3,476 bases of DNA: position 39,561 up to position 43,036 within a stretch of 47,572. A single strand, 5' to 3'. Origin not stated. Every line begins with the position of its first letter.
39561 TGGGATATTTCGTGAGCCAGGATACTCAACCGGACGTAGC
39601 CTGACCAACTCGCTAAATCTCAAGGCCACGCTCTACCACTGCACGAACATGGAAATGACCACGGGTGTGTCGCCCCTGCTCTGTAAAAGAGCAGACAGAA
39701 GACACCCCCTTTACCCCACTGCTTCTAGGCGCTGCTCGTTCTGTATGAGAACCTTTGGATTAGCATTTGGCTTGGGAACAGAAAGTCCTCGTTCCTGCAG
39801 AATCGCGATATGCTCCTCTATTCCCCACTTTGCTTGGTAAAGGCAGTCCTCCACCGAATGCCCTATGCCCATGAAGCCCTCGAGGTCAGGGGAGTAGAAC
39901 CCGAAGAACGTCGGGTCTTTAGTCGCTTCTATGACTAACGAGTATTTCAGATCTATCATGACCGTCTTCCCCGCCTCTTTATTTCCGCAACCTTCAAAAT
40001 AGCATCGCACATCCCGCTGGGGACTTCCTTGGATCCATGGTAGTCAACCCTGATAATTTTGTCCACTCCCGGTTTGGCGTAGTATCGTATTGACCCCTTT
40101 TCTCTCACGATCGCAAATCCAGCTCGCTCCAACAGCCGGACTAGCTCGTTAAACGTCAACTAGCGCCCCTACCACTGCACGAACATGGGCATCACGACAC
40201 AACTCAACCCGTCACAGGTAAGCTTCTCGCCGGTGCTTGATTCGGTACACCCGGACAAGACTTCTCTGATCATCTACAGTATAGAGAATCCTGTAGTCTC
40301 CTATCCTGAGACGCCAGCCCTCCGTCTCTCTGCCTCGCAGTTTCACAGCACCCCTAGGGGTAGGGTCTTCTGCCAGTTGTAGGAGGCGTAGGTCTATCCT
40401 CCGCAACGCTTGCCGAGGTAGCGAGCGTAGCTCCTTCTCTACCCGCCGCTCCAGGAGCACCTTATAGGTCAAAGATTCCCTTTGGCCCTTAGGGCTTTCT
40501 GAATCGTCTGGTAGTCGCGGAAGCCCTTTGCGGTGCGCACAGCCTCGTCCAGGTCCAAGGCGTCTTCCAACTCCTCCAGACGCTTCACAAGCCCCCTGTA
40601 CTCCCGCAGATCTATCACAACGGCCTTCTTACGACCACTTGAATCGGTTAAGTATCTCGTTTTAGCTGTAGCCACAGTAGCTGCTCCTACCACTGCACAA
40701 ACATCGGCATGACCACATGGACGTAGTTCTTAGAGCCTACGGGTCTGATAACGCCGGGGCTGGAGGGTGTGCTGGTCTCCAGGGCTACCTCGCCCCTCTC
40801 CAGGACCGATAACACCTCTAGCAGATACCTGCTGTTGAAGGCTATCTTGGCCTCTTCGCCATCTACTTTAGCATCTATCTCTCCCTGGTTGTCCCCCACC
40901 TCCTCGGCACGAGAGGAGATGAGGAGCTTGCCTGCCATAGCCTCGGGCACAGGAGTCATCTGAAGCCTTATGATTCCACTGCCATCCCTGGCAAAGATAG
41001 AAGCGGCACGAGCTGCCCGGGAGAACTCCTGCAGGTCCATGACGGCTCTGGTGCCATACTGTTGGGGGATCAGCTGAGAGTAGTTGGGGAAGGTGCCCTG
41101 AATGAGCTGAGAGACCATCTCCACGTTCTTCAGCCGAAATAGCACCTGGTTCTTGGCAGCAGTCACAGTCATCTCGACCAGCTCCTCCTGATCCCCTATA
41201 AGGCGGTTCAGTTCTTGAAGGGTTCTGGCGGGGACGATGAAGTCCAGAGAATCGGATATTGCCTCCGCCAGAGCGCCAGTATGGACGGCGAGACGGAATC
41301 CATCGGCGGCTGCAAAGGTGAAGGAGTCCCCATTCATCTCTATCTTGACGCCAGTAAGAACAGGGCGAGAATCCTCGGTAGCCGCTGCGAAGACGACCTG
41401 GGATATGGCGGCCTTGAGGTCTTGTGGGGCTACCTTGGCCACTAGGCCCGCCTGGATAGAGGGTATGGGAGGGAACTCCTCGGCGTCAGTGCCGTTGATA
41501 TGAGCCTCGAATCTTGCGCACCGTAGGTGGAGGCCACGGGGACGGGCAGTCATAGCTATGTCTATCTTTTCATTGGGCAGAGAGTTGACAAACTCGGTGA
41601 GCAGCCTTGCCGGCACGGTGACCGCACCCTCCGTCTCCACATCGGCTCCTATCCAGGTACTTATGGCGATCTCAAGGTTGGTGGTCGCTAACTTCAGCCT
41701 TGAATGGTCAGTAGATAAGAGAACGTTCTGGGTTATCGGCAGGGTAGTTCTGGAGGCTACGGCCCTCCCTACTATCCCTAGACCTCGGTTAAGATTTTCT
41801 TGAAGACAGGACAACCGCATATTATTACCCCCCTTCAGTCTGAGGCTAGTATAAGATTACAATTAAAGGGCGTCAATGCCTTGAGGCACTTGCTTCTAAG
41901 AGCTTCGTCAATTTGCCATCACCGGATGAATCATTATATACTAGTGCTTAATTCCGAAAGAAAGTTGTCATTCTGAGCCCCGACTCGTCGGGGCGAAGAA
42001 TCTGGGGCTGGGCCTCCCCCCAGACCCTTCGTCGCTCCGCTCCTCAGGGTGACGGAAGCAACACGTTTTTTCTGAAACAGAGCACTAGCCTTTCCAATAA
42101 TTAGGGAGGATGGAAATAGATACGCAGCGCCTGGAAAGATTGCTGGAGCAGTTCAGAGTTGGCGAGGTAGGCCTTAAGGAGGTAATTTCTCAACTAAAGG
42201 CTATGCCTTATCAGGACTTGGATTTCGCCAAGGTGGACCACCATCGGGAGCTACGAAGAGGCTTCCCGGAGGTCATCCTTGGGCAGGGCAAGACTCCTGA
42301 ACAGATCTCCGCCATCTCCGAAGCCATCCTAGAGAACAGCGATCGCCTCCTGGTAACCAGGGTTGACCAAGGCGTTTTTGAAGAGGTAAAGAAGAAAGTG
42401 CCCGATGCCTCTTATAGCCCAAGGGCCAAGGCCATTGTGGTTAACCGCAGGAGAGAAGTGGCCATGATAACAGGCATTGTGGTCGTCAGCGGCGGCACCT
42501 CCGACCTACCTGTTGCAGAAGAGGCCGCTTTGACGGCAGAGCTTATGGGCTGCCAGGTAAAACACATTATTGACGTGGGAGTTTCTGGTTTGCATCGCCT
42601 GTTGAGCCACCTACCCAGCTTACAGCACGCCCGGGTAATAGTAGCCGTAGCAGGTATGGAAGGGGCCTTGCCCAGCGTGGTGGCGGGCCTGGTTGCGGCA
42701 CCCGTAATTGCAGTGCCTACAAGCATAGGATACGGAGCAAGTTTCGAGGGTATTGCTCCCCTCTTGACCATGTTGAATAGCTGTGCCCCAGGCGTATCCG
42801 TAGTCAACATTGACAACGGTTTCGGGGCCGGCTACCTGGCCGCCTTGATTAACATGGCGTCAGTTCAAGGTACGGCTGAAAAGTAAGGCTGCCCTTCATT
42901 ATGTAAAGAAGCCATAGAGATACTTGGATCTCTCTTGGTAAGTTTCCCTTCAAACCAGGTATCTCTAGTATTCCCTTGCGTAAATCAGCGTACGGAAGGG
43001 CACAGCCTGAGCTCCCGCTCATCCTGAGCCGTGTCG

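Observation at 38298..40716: Cassette array built on repeated copies of the dnaN 3' terminus: an integron-like or satellite-like insertion hotspot at an essential gene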

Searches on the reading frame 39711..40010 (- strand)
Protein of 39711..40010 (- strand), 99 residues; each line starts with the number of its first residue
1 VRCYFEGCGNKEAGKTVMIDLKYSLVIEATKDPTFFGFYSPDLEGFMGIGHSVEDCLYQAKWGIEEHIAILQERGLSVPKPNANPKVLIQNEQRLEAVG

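Call 8: search_protein_families(library=pfam, proteins=[window:39711-40010:-], max_evalue=0.01)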
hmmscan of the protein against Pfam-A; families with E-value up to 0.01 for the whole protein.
window:39711-40010:- (99 aa): 1 family
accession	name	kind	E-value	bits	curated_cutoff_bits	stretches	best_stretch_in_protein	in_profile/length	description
PF15919.11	HicB_lk_antitox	-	5.6e-05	23.7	27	1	23-83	1-60/123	HicB_like antitoxin of bacterial toxin-antitoxin system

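Call 65: find_homologous_proteins(query=window:39711-39959:-, max_evalue=1e-10)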
Query window:39711-39959:- (82 aa): 4971 proteins with E <= 1e-10 among 4993 candidates; the best 120 are listed.
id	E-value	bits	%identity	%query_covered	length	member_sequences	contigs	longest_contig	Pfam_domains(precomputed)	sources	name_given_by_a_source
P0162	2.4e-48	179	100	100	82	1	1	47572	PF15919.12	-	-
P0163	5.9e-41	156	85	100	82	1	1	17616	-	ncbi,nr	ncbi:MAG: type II toxin-antitoxin system HicB family antitoxin [Chloroflexi bacterium]|nr:type II to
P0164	4.6e-40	153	80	100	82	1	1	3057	-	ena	-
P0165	4.7e-40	153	80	99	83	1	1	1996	-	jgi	-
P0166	8.7e-40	152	81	99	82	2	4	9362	-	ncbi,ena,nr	ncbi:MAG: type II toxin-antitoxin system HicB family antitoxin [Chloroflexi bacterium]|nr:type II to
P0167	9.0e-40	152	80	100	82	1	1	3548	-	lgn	-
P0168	1.2e-39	151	85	99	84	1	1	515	-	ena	-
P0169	1.3e-39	151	79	99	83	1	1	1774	-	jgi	-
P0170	1.7e-39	151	79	100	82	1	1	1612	-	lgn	-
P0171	1.8e-39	151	78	100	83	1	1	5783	-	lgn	-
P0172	2.0e-39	151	80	99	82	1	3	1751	-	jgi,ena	-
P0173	2.2e-39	151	80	100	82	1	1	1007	-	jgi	jgi:predicted RNase H-like HicB family nuclease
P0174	3.1e-39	150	78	100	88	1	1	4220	-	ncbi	-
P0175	3.4e-39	150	78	100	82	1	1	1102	-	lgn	-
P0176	3.6e-39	150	77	99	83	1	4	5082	PF15919.12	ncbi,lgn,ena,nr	ncbi:MAG TPA: type II toxin-antitoxin system HicB family antitoxin [Candidatus Manganitrophaceae bac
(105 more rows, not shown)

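Call 66: find_encoding_contigs(protein=P0163, flank=6000, max_places=3)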
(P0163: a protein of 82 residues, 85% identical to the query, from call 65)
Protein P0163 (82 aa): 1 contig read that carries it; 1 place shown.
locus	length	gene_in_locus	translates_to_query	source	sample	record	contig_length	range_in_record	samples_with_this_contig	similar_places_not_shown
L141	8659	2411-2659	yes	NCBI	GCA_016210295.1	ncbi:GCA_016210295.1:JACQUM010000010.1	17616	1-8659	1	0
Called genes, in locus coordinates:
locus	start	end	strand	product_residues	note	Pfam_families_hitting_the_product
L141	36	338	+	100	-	PF10387:DUF2442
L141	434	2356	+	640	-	PF02518:HATPase_c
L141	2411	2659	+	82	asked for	-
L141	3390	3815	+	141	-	PF07366:SnoaL, PF12680:SnoaL_2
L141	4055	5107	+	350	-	PF01544:CorA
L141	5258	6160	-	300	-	PF00701:DHDPS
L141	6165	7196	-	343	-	PF01118:Semialdhyde_dh, PF02774:Semialdhyde_dhC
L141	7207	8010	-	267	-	PF01113:DapB_N, PF05173:DapB_C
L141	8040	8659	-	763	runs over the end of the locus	PF01138:RNase_PH, PF03725:RNase_PH_C, PF03726:PNPase, PF01138:RNase_PH, PF00013:KH_1, PF00575:S1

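Call 67: find_encoding_contigs(protein=P0166, flank=6000, max_places=4)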
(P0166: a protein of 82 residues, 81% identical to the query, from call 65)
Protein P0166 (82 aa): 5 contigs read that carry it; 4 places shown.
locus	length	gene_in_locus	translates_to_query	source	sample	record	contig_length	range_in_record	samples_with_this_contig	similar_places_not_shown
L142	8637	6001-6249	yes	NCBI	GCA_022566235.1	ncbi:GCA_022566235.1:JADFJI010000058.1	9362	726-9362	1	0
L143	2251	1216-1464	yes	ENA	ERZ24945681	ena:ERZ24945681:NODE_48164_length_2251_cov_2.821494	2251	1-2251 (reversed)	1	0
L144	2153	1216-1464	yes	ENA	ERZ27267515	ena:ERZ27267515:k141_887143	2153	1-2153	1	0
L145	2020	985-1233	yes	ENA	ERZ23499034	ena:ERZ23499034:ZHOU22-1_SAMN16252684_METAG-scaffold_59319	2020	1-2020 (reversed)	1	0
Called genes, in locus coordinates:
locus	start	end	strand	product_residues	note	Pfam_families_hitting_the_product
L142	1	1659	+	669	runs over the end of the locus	PF13175:AAA_15, PF13304:AAA_21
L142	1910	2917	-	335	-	PF05544:Pro_racemase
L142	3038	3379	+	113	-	PF02311:AraC_binding, PF07883:Cupin_2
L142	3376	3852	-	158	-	PF10502:Peptidase_S26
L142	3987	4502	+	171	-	PF09055:Sod_Ni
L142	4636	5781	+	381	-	PF00712:DNA_pol3_beta, PF02767:DNA_pol3_beta_2, PF02768:DNA_pol3_beta_3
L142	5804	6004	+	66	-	PF07927:HicA_toxin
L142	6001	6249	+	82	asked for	-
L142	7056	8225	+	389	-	PF00282:Pyridoxal_deC, PF00266:Aminotran_5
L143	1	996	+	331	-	?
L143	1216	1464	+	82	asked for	-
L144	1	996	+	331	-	?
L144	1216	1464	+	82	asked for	-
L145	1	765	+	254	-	?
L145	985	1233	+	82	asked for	-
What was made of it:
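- Checked: The copies differ from one another, and the same architecture recurs in independent assemblies (L142-L145, call 67).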

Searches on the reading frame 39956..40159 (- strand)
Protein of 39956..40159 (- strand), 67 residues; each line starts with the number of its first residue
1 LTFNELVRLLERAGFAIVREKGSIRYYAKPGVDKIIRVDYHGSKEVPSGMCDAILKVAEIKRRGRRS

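Call 8: search_protein_families(library=pfam, proteins=[window:39956-40159:-], max_evalue=0.01)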
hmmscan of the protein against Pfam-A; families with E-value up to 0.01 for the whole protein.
window:39956-40159:- (67 aa): 1 family
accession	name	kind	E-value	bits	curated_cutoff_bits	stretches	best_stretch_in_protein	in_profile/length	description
PF07927.17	HicA_toxin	-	5.5e-14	52.5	27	1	4-60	2-58/58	HicA toxin of bacterial toxin-antitoxin,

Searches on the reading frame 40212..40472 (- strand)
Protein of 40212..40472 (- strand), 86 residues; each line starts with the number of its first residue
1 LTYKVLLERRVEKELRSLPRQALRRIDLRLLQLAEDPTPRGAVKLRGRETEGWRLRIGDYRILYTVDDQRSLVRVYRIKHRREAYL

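Call 8: search_protein_families(library=pfam, proteins=[window:40212-40472:-], max_evalue=0.01)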
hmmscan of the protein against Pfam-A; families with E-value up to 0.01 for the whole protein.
window:40212-40472:- (86 aa): 1 family
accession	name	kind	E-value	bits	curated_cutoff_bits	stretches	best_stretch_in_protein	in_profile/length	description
PF05016.21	ParE_toxin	-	3e-10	41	23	1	6-85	2-89/89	ParE toxin of type II toxin-antitoxin system, parDE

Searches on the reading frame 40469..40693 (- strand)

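Call 8: search_protein_families(library=pfam, proteins=[window:40469-40693:-], max_evalue=0.01)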
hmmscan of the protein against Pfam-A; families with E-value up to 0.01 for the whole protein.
window:40469-40693:- (74 aa): 2 families
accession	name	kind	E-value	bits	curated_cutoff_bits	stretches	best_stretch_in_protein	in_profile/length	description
PF18506.7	RelB-like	-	6.2e-05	23.2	27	1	12-40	4-32/62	RelB Antitoxin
PF02604.26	PhdYeFM_antitox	-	0.0036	17.5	29.8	1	18-55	31-67/74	Antitoxin Phd_YefM, type II toxin-antitoxin system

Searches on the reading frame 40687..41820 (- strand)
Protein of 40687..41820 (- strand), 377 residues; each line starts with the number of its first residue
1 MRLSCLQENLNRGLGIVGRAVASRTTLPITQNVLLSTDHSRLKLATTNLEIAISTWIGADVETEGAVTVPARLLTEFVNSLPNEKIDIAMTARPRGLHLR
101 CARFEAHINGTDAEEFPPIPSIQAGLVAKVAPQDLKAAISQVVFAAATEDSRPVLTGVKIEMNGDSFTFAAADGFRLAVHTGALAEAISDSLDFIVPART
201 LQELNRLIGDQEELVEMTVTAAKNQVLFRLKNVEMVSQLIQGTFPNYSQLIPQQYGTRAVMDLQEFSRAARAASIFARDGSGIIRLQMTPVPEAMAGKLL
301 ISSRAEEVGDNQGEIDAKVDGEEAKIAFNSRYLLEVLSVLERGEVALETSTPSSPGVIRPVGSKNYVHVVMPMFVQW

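Call 8: search_protein_families(library=pfam, proteins=[window:40687-41820:-], max_evalue=0.01)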
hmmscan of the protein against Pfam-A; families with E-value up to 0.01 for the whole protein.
window:40687-41820:- (377 aa): 3 families
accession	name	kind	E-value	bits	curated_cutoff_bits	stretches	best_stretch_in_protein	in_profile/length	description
PF02767.21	DNA_pol3_beta_2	-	9.1e-33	113.4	27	1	130-246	2-116/116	DNA polymerase III beta subunit, central domain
PF00712.24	DNA_pol3_beta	-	8e-26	91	24.4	2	1-119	1-119/120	DNA polymerase III beta subunit, N-terminal domain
PF02768.20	DNA_pol3_beta_3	-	7.5e-23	81.1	27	1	249-373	2-120/121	DNA polymerase III beta subunit, C-terminal domain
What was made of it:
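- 40687..41820 (-): dnaN (DNA polymerase III beta clamp, 377 aa). Its last 7 codons (P-M-F-V-Q-W-stop) form the right half of the attachment site. Pfam finds all three beta-clamp domains (call 8).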

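Call 20: find_encoding_contigs(protein=window:40687-41820:-, flank=10000, max_places=10)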
Protein window:40687-41820:- (377 aa): no gene with exactly this product is on record in the collection.
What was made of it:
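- Tried and rejected: Not on record (call 20).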

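Call 38: find_related_loci(query=window:40687-41820:-, collection=metagenome_contigs, flank=10000)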
Query window:40687-41820:- (377 aa) in metagenome_contigs; peptide patterns used: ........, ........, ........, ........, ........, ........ (x = any residue, [..] = any of these).
128 stretches matched a pattern; 9 encode a relative of the query (tblastn E <= 1e-3); 9 distinct loci.
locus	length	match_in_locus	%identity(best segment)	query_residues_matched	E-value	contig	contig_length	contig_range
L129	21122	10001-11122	36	1-375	1e-82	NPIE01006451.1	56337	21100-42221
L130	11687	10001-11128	36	1-375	1e-81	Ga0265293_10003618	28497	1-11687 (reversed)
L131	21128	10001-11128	36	1-375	1e-81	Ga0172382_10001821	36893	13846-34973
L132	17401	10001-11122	35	1-375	5e-81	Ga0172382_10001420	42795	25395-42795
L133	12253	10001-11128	36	1-375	9e-80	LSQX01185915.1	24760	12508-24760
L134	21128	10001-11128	36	1-375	2e-79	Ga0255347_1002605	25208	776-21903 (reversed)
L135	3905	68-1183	33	1-373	7e-75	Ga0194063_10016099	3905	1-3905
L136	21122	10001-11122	36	1-375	3e-79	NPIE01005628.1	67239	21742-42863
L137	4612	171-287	71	332-373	8e-13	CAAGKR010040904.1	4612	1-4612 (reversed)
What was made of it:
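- Tried and rejected: It returned only about 36% identical clamps from other phyla, so there was no strain-level comparison, and it used up the one allowed scan (call 38).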

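Call 39: find_homologous_proteins(query=window:40687-41820:-, max_evalue=1e-100)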
Query window:40687-41820:- (377 aa): 7850 proteins with E <= 1e-100 among 8000 candidates; the best 120 are listed.
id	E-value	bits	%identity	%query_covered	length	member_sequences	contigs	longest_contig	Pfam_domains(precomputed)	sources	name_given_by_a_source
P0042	1.5e-239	812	100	100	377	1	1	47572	PF00712.25,PF02768.21,PF02767.22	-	-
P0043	4.5e-200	682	82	100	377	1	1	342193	PF00712.25,PF02768.21,PF02767.22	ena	-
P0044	9.0e-188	641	77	100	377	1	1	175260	PF00712.25,PF02768.21,PF02767.22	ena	-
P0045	7.4e-185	632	77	100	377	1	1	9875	PF00712.25,PF02768.21,PF02767.22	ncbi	-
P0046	7.4e-181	619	74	100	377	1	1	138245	PF00712.25,PF02768.21,PF02767.22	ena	-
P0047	1.2e-180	618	73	100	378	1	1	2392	PF00712.25,PF02768.21,PF02767.22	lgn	-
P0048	2.5e-180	617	73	100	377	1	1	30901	PF00712.25,PF02768.21,PF02767.22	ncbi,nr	ncbi:MAG: dnaN [Dehalococcoidia bacterium]|nr:dnaN [Dehalococcoidia bacterium]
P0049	2.4e-179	614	71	100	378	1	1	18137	PF00712.25,PF02768.21,PF02767.22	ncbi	-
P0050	3.5e-179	613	73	100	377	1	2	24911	PF00712.25,PF02768.21,PF02767.22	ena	-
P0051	3.9e-179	613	74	100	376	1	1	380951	PF00712.25,PF02768.21,PF02767.22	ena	-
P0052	4.1e-179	613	74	100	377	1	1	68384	PF00712.25,PF02768.21,PF02767.22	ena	-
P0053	6.5e-179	612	72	100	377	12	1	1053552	PF00712.25,PF02768.21,PF02767.22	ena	-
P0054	1.5e-178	611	71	100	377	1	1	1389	PF00712.25,PF02768.21,PF02767.22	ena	-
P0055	1.5e-178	611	72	100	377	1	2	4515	PF00712.25,PF02768.21,PF02767.22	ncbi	-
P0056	1.9e-178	611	73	100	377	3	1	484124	PF00712.25,PF02768.21,PF02767.22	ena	-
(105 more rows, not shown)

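Call 40: find_encoding_contigs(protein=P0043, flank=10000, max_places=2)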
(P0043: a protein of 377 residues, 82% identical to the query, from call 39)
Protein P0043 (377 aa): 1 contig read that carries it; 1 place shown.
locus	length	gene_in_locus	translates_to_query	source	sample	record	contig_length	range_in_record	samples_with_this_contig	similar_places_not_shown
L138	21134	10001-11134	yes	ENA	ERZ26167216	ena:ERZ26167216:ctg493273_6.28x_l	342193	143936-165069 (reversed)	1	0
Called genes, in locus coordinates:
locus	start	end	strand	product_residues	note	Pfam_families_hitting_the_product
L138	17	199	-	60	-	PF10017:Methyltransf_33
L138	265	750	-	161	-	PF10017:Methyltransf_33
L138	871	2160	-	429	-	PF12867:DinB_2, PF03781:FGE-sulfatase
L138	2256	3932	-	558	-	PF01019:G_glu_transpept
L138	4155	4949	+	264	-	PF07286:D-Glu_cyclase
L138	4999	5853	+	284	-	PF14336:GLUCM-like_C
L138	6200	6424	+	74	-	-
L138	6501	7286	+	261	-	PF05157:MshEN, PF00437:T2SSE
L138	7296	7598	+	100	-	PF00437:T2SSE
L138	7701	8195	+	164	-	PF00437:T2SSE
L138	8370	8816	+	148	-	PF00127:Copper-bind (weak)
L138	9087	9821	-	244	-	PF00731:AIRC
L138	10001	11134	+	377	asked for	PF00712:DNA_pol3_beta, PF02767:DNA_pol3_beta_2, PF02768:DNA_pol3_beta_3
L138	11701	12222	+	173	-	-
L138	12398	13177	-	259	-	-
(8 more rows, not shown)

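Call 41: find_encoding_contigs(protein=P0044, flank=10000, max_places=2)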
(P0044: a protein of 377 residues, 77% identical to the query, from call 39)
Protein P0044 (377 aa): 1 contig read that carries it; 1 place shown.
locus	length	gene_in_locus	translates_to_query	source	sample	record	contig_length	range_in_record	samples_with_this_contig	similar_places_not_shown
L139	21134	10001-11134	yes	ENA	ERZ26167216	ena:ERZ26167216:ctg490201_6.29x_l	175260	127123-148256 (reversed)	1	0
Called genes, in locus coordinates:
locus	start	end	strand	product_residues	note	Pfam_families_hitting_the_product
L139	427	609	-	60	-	-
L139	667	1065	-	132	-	PF07366:SnoaL, PF12680:SnoaL_2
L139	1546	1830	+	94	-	PF01527:HTH_Tnp_1, PF13518:HTH_28 (weak)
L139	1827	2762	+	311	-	PF13276:HTH_21, PF00665:rve, PF13683:rve_3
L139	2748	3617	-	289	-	PF08240:ADH_N, PF00107:ADH_zinc_N, PF13602:ADH_zinc_N_2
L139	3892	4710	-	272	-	PF00108:Thiolase_N, PF02803:Thiolase_C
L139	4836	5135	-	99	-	PF00108:Thiolase_N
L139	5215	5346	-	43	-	-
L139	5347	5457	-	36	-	-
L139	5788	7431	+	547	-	PF01642:MM_CoA_mutase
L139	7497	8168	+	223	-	PF01725:Ham1p_like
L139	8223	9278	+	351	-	PF04055:Radical_SAM, PF13353:Fer4_12 (weak), PF06463:Mob_synth_C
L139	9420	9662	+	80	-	PF04993:TfoX_N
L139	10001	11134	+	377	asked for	PF00712:DNA_pol3_beta, PF02767:DNA_pol3_beta_2, PF02768:DNA_pol3_beta_3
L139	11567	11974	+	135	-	PF01527:HTH_Tnp_1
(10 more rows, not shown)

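Call 42: find_encoding_contigs(protein=P0046, flank=10000, max_places=2)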
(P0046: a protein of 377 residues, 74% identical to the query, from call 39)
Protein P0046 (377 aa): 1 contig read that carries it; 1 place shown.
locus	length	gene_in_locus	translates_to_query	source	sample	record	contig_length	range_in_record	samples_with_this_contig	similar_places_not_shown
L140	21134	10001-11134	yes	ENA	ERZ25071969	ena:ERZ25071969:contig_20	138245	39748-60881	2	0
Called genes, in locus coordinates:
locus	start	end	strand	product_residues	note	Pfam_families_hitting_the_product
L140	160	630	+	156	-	PF01575:MaoC_dehydratas (faint), PF13452:FAS1_DH_region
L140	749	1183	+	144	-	PF01575:MaoC_dehydratas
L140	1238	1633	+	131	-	PF10107:Endonuc_Holl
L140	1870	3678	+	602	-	PF00496:SBP_bac_5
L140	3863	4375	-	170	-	-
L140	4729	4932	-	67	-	PF04945:YHS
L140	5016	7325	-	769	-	PF00403:HMA, PF00122:E1-E2_ATPase, PF00702:Hydrolase, PF12710:HAD, PF08282:Hydrolase_3 (faint)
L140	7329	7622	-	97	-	PF02583:Trns_repr_metal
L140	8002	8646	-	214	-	PF01726:LexA_DNA_bind, PF00717:Peptidase_S24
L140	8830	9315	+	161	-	PF00127:Copper-bind, PF13473:Cupredoxin_1 (weak)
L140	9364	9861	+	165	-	PF13473:Cupredoxin_1 (weak), PF00127:Copper-bind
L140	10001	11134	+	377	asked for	PF00712:DNA_pol3_beta, PF02767:DNA_pol3_beta_2, PF02768:DNA_pol3_beta_3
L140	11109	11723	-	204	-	PF13408:Zn_ribbon_recom (weak)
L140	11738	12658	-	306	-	PF00239:Resolvase, PF07508:Recombinase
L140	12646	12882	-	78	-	PF12728:HTH_17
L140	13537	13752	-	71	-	-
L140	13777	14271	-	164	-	-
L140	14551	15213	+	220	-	PF00106:adh_short, PF13561:adh_short_C2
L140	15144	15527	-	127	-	-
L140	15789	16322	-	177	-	-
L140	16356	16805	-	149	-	-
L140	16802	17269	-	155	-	-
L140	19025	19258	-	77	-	-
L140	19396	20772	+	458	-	PF00890:FAD_binding_2 (faint), PF01134:GIDA (faint), PF01266:DAO (faint), PF07992:Pyr_redox_2, PF12831:FAD_oxidored (weak), PF13738:Pyr_redox_3, PF00070:Pyr_redox, PF02852:Pyr_redox_dim, +2 more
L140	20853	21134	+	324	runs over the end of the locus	PF00676:E1_dh, PF02775:TPP_enzyme_C (weak)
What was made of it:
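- L140 has a frameshifted LSR (call 42).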

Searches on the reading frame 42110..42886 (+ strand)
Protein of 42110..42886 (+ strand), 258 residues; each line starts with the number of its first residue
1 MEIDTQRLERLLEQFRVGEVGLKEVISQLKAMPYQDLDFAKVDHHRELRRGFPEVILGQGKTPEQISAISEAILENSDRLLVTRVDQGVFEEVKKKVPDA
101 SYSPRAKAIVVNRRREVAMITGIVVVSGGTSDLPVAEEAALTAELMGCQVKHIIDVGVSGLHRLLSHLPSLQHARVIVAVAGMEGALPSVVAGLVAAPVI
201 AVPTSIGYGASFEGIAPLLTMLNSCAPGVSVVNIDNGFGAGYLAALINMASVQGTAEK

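Call 8: search_protein_families(library=pfam, proteins=[window:42110-42886:+], max_evalue=0.01)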
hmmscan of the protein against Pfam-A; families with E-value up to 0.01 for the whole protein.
window:42110-42886:+ (258 aa): 1 family
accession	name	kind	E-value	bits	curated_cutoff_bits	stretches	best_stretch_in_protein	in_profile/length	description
PF00731.26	AIRC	-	7.7e-16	58.4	30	1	123-251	2-130/148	AIR carboxylase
